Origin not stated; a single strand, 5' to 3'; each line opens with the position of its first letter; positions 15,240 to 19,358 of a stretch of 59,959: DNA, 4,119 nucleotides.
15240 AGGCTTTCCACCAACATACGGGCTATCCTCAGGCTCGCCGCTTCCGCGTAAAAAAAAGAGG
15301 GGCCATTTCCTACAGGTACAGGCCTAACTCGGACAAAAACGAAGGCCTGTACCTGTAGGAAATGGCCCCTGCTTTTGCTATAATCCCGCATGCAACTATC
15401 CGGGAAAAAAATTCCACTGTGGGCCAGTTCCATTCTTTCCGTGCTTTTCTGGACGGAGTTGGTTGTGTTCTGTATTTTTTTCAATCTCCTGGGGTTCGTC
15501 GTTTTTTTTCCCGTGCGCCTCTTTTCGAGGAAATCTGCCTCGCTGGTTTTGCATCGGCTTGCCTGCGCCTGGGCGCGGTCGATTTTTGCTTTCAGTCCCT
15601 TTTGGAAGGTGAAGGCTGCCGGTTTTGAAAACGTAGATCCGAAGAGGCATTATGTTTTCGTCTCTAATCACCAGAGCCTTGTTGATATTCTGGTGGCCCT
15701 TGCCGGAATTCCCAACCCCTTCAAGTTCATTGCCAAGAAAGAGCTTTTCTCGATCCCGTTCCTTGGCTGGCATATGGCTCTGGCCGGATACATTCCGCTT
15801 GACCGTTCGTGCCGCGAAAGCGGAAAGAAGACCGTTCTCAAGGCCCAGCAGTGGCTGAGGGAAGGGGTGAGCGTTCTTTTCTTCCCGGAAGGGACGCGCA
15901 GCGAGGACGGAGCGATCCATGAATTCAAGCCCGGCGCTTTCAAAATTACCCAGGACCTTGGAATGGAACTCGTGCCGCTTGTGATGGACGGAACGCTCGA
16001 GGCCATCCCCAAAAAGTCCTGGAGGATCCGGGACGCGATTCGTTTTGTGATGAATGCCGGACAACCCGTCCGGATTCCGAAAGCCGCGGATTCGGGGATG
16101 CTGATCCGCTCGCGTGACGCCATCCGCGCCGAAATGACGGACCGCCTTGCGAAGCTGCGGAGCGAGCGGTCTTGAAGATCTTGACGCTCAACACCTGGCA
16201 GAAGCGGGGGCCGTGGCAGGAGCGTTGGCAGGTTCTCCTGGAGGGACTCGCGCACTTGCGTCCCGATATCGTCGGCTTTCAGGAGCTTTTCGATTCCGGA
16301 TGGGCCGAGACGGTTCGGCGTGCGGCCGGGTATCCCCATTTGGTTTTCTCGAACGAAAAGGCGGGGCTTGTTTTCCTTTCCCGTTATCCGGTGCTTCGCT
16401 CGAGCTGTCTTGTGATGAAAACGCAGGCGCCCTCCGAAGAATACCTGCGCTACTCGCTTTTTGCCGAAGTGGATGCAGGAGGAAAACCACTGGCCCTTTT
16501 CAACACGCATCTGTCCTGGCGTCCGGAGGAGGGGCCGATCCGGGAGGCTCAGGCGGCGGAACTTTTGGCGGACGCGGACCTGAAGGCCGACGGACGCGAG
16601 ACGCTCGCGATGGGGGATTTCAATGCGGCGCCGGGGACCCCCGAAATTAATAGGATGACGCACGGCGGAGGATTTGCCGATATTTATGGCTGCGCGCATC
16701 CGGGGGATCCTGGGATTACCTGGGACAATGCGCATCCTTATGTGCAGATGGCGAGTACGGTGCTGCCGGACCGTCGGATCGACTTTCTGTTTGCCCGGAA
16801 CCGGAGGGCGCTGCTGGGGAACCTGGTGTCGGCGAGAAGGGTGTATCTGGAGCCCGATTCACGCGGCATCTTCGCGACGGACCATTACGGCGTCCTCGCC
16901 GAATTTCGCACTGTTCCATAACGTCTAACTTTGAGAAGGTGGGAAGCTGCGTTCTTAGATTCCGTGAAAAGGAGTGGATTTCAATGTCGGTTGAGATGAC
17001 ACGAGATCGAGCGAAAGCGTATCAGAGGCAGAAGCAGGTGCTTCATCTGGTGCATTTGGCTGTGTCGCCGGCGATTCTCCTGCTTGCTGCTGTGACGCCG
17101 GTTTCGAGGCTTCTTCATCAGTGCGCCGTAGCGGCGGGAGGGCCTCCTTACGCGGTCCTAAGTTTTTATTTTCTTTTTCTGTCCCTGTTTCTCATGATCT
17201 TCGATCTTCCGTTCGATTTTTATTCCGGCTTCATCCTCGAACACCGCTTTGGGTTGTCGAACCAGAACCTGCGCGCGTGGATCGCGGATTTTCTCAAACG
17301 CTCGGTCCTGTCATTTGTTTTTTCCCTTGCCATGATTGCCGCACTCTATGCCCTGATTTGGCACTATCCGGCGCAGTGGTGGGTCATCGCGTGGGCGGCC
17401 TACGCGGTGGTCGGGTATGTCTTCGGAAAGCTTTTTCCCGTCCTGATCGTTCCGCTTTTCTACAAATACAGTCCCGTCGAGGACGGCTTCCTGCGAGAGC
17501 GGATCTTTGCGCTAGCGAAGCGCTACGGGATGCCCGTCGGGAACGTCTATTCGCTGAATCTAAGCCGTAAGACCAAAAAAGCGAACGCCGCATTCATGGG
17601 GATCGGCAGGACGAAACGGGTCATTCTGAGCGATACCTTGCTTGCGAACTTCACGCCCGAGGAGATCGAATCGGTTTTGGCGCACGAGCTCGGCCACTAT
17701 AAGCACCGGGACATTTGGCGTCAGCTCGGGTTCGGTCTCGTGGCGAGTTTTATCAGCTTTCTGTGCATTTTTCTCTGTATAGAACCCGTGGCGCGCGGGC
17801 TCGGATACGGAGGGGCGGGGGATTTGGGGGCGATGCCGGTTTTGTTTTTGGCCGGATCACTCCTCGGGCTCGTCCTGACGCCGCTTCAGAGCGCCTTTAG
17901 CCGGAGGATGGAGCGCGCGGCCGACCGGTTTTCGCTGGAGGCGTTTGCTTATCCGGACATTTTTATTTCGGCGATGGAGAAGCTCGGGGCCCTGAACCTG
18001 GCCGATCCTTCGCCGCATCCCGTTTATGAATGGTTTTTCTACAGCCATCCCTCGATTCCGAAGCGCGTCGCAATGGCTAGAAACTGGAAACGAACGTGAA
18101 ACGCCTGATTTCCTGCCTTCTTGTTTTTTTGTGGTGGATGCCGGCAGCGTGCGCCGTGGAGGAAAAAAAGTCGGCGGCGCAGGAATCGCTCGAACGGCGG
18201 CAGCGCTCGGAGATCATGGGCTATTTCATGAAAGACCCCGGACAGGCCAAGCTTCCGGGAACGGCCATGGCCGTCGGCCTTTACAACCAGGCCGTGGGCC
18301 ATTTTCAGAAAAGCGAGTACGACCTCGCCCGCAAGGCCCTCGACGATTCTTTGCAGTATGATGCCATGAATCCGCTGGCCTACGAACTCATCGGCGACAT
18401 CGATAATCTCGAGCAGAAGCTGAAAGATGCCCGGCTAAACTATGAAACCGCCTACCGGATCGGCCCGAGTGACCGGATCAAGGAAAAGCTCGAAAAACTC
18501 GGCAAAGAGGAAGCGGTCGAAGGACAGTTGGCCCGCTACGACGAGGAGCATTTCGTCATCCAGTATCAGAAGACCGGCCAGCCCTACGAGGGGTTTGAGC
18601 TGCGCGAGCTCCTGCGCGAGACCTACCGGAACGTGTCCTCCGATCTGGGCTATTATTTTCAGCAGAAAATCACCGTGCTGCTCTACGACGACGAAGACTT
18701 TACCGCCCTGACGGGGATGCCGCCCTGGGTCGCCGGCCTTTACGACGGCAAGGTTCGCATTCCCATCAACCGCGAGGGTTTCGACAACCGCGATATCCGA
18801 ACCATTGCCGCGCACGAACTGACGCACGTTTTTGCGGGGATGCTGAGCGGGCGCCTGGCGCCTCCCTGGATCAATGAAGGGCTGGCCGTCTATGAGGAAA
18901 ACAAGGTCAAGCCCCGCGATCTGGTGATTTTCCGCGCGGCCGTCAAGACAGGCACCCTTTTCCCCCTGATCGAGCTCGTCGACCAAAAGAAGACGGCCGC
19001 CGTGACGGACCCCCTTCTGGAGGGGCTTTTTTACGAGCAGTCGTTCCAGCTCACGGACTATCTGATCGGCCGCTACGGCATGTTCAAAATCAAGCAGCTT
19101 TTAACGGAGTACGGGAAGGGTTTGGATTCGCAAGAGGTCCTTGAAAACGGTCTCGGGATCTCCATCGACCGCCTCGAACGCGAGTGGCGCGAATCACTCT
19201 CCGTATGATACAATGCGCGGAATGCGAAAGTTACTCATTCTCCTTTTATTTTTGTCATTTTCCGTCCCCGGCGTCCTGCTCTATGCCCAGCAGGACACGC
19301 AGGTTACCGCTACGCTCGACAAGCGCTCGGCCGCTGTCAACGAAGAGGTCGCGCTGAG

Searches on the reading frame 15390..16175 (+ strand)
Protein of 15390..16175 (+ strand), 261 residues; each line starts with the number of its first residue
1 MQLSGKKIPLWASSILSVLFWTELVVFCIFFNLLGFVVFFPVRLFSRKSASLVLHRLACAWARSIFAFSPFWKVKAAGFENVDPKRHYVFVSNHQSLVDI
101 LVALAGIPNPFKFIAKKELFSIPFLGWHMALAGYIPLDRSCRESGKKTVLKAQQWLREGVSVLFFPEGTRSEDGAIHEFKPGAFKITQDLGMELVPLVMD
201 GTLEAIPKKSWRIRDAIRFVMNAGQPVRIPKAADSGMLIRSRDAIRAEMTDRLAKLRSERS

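Call 7: search_protein_families(library=pfam, proteins=[window:15390-16175:+], max_evalue=0.001)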
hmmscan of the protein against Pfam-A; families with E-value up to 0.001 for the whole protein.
window:15390-16175:+ (261 aa): 1 family
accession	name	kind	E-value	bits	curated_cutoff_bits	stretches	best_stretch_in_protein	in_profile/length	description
PF01553.26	Acyltransferase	-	6.6e-31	107.3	23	1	74-199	2-131/132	Acyltransferase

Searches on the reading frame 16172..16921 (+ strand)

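Call 7: search_protein_families(library=pfam, proteins=[window:16172-16921:+], max_evalue=0.001)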
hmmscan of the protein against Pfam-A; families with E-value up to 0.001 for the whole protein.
window:16172-16921:+ (249 aa): 1 family
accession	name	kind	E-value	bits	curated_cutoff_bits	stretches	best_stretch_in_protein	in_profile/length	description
PF03372.29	Exo_endo_phos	-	1.4e-14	54.8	24.5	1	22-215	22-209/225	Endonuclease/Exonuclease/phosphatase family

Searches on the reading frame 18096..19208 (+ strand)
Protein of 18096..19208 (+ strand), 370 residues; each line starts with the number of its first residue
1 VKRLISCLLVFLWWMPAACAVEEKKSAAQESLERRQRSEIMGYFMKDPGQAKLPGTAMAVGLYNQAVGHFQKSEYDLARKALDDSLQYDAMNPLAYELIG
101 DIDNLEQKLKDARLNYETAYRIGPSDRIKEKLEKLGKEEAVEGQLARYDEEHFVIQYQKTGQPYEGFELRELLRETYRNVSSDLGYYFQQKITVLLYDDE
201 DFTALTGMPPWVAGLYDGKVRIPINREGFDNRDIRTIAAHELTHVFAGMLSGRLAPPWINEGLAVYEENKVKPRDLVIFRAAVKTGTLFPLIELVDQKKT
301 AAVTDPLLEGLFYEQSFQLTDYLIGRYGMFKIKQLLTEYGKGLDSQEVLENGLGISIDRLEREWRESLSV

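Call 8: search_protein_families(library=pfam, proteins=[window:18096-19208:+], max_evalue=0.001)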
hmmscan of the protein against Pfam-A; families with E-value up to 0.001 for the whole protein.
window:18096-19208:+ (370 aa): 2 families
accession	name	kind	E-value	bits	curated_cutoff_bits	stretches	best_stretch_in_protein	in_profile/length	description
PF13485.12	Peptidase_MA_2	-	9.2e-18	65.2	32.4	1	236-368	68-199/201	Peptidase MA superfamily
PF25063.1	ARM_TT21_C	-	1.6e-05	25.3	35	1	69-122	105-158/209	Tetratricopeptide repeat protein 21 C-terminal ARM domain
